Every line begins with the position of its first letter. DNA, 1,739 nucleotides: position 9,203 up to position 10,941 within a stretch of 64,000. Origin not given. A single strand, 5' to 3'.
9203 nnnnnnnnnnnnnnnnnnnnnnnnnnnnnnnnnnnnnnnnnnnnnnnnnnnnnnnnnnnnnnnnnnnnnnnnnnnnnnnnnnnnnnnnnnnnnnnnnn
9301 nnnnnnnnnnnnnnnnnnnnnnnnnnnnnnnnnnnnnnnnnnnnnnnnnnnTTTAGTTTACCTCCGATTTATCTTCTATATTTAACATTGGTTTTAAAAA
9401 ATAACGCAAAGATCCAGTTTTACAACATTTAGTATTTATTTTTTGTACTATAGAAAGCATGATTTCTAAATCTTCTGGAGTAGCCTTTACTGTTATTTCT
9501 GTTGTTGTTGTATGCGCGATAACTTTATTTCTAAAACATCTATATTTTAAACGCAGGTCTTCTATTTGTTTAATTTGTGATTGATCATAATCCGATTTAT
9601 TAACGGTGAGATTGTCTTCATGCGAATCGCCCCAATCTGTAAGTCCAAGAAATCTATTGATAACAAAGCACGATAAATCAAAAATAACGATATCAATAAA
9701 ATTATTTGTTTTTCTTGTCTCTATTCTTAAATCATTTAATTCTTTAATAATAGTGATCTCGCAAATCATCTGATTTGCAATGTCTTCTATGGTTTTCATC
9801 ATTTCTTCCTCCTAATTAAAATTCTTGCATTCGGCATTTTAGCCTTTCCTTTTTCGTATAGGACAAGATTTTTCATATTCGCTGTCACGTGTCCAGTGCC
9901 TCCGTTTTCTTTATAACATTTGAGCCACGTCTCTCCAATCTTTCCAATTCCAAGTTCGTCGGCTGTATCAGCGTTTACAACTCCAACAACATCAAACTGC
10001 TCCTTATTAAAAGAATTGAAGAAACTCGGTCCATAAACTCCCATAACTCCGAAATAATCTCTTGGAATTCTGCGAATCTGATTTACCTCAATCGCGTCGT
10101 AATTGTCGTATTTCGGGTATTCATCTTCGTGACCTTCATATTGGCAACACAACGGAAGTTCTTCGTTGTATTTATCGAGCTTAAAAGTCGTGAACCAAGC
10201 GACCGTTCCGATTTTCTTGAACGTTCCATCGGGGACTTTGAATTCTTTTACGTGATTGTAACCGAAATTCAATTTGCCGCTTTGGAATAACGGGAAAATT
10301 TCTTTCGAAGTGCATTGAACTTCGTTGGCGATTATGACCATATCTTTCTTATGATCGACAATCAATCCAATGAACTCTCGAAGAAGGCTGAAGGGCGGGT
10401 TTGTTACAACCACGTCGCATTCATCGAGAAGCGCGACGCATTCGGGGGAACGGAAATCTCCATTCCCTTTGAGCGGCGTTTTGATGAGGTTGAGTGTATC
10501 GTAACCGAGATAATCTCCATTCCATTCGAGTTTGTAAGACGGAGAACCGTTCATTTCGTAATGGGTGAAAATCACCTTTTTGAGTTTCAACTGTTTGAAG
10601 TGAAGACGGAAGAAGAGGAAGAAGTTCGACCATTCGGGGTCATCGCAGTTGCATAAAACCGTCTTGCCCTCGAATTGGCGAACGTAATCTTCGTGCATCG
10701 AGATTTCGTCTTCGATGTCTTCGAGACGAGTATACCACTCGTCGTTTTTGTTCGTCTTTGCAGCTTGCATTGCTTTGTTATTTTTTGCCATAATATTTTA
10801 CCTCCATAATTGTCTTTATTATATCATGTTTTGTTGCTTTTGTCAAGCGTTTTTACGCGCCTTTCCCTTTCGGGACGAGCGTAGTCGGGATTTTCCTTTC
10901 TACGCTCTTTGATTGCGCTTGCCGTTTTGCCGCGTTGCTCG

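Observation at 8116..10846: Promoter-driven, translationally coupled cassette: N6A methyltransferase, HEPN-like protein and DUF262-HNH nuclease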

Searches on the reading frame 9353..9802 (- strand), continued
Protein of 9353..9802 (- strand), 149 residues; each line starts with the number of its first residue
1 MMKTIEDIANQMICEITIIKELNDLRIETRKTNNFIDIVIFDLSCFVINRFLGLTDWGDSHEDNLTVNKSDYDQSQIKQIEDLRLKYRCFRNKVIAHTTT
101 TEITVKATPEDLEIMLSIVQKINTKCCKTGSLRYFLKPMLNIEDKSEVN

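Call 68: find_encoding_contigs(protein=P0135, flank=5000, max_places=3)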
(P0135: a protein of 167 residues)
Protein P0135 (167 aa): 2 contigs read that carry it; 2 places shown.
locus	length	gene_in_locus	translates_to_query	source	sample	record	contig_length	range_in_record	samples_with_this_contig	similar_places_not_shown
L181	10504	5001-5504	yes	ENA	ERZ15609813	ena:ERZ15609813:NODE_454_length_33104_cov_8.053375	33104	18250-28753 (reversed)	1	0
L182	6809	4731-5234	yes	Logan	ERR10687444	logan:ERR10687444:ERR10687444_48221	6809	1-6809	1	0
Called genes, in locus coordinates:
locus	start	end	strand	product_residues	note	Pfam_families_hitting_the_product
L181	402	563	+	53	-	-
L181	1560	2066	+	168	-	-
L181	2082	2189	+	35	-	-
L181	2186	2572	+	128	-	-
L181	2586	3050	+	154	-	-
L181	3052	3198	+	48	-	-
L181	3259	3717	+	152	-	-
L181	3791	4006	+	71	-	-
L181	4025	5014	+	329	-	PF13651:EcoRI_methylase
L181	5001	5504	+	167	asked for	-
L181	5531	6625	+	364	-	PF03235:GmrSD_N, PF01844:HNH, PF14279:HNH_5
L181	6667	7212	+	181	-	PF07463:NUMOD4, PF13392:HNH_3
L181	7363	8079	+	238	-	-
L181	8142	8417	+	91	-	-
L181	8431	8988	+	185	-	PF18832:LPD18 (weak)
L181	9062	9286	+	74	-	PF14207:DpnD-PcfM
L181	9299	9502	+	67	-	-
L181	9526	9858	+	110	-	-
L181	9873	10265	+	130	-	-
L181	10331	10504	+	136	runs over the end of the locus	-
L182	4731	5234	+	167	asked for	-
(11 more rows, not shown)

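Call 69: find_encoding_contigs(protein=P0134, flank=5000, max_places=3)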
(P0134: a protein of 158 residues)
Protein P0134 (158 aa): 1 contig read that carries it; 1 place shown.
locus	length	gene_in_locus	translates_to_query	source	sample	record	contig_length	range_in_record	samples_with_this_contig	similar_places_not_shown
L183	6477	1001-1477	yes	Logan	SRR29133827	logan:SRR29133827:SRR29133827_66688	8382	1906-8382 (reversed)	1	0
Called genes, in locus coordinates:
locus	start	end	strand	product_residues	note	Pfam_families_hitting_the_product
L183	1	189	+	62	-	?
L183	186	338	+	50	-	-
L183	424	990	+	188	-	-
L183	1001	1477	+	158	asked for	-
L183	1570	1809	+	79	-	-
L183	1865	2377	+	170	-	-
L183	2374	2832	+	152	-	PF24240:DUF7448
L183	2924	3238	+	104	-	-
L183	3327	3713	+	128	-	-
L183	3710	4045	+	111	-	PF20274:cREC_REC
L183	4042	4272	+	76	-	-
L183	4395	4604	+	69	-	-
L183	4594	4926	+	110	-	-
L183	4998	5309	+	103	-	-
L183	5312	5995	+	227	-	-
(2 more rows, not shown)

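Call 70: find_encoding_contigs(protein=P0137, flank=5000, max_places=3)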
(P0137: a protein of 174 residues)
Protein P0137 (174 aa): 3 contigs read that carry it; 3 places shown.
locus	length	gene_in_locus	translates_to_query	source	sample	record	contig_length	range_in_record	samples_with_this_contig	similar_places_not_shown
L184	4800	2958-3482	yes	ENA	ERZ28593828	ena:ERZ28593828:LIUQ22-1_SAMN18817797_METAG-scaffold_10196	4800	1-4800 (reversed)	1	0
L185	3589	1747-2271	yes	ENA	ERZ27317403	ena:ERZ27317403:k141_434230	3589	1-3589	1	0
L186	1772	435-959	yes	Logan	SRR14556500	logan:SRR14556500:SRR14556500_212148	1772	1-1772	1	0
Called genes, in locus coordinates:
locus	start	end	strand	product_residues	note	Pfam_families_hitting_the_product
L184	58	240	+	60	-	-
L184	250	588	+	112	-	-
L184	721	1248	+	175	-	-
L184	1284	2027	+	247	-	-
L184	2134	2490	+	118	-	-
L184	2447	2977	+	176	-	-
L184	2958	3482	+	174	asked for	-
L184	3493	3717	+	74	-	-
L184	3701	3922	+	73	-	-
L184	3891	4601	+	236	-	-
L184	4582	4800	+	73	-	?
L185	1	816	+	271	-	?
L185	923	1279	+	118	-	-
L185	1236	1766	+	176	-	-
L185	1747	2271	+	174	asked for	-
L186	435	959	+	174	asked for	-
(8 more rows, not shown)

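Call 92: predict_structure(alignment_id=A5)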
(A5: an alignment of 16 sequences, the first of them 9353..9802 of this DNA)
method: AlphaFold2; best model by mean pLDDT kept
length: 149 residues; sequences in the alignment: 16
mean_pLDDT: 81.6   pTM: 0.77
mean pLDDT of the five models: 81.6, 80.3, 80.3, 79.7, 79.4
residues with pLDDT >= 90: 72; 70-90: 46; 50-70: 20; < 50: 11
segments of 3 or more residues with pLDDT < 50: 95-102, 147-149
pLDDT, mean of each block of 10 residues (from residue 1): 86 94 86 82 92 86 81 95 88 49 68 95 88 78 54
secondary structure, 60 per line:
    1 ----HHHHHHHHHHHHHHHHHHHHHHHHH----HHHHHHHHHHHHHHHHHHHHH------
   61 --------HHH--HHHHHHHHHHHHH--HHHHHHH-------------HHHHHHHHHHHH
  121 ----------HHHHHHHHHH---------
elements in order: H5-29 H34-54 H74-86 H89-95 H109-120 H131-140

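Call 94: fold_search(model_id=the predicted structure, library=pdb)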
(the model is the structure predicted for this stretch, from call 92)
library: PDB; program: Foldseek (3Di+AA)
matches with E <= 10: 55; with E <= 0.001: 0
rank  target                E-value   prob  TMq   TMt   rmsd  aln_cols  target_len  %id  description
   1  9si1                  5.2e-01  0.30  0.31  0.05   7.7       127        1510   16  Mouse otoferlin (216-1931) in the lipid-free Ca2+-bound state, "closed-like" conformation (released 2025-11-05)
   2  6e6a_A                9.2e-01  0.14  0.25  0.23  12.0       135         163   16  Triclinic crystal form of IncA G144A point mutant (released 2019-07-10)
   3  9se5                  1.1e+00  0.16  0.29  0.05   8.8       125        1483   18  Mouse otoferlin (216-1931) in the lipid-free, Ca2+-bound state, "open" conformation (class 2) (released 2025-11-05)
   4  6m6u_H                1.2e+00  0.41  0.38  0.42   8.9       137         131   10  Crystal structure the toxin-antitoxin MntA-HpeT mutant-D39ED41E (released 2020-09-30)
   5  5xsj_L                1.7e+00  0.16  0.30  0.35  13.2       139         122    9  XylFII-LytSN complex (released 2017-08-02)
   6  3jrt                  1.8e+00  0.15  0.35  0.32  14.3       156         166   13  Structure from the mobile metagenome of V. paracholerae: Integron cassette protein Vpc_cass2 (released 2009-09-22)
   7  6m6u_I                1.9e+00  0.15  0.31  0.35   9.9       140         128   14  Crystal structure the toxin-antitoxin MntA-HpeT mutant-D39ED41E (released 2020-09-30)
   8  1orj_D                2.0e+00  0.20  0.31  0.35   6.9       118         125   17  FLAGELLAR EXPORT CHAPERONE (released 2003-09-16)
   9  8snb_4Y               2.2e+00  0.10  0.29  0.16  16.2       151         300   12  atomic model of sea urchin sperm doublet microtubule (48-nm periodicity) (released 2023-06-28)
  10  7zbh_K                2.5e+00  0.10  0.24  0.12  14.3       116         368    9  ATP-dependent zinc metalloprotease FtsH (BB0789) from Borrelia burgdorferi (released 2023-04-05)
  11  3khk_A                2.5e+00  0.03  0.17  0.07  17.6       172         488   14  Crystal structure of type-I restriction-modification system methylation subunit (MM_0429) from Methanosarchina mazei. (released 2010-01-19)
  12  6m6w_G                2.6e+00  0.16  0.33  0.37   9.1       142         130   11  Crystal structure the toxin-antitoxin MntA-HpeT mutant-Y104A (released 2020-09-30)
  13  8xku_F                2.6e+00  0.09  0.29  0.12  18.7       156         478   13  Cryo-EM structure of the Ycf2-FtsHi motor complex from Arabidopsis in ATP-bound state (released 2024-09-11)
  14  9qln                  3.2e+00  0.11  0.29  0.06   7.4       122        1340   16  Human myoferlin (1-1997) in the lipid-free, Ca2+-bound state (released 2025-06-04)
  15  9qe2                  3.2e+00  0.10  0.30  0.05   7.6       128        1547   18  Mouse otoferlin (216-1931) in complex with an MSP2N2 lipid nanodisc (30 mol% DOPS, 10 mol% PI(4,5)P2) (released 2025-11-12)
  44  7ae8_D                7.7e+00  0.03  0.24  0.24  14.7       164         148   12  Crystal structure of HEPN(R102A) toxin (released 2020-12-30)
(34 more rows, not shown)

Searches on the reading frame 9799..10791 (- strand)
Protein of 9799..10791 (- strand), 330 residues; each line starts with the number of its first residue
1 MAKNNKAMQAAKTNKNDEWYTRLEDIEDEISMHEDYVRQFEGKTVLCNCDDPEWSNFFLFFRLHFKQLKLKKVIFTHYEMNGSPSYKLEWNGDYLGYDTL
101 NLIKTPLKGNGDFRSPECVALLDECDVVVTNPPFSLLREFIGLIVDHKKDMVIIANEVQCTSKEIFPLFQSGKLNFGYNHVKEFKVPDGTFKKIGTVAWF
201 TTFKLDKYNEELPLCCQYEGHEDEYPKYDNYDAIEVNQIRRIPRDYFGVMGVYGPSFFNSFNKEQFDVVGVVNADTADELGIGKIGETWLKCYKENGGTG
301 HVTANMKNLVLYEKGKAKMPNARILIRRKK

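Call 4: search_protein_families(library=pfam, proteins=[window:9799-10791:-], max_evalue=1)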
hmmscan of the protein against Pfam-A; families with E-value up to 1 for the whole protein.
window:9799-10791:- (330 aa): 3 families
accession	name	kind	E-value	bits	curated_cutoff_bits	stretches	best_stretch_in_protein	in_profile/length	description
PF13651.11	EcoRI_methylase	-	2.2e-81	274.3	26.4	1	8-329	2-345/345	Adenine-specific methyltransferase EcoRI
PF20755.2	DUF6834_C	-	0.028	15.1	27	1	14-69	40-95/129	Domain of unknown function (DUF6834), C-terminal domain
PF23918.1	DUF7257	-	0.16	12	27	1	268-327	23-82/239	Domain of unknown function (DUF7257)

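Call 5: search_protein_families(library=padloc, proteins=[window:9799-10791:-], max_evalue=1)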
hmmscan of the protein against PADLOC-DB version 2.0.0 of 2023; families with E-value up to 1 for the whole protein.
window:9799-10791:- (330 aa): 1 family
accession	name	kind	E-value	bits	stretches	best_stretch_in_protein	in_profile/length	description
PDLC03297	MTase_II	-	2.3e-78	262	1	4-279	6-300/332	Type II methyltransferase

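Call 6: search_protein_families(library=phrogs, proteins=[window:9799-10791:-], max_evalue=0.1)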
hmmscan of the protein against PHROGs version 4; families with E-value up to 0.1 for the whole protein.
window:9799-10791:- (330 aa): 1 family
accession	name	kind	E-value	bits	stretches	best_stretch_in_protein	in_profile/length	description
phrog_799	-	other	6e-07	30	1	7-145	203-304/458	DNA methyltransferase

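Call 8: search_protein_families(library=ncbifam, proteins=[window:9799-10791:-], max_evalue=1)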
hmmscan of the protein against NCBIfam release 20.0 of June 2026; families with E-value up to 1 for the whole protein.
window:9799-10791:- (330 aa): 1 family
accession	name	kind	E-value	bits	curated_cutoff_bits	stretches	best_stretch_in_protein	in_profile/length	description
TIGR04242.1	nodulat_NodC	equivalog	0.081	11.9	550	1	9-50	167-208/395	chitooligosaccharide synthase NodC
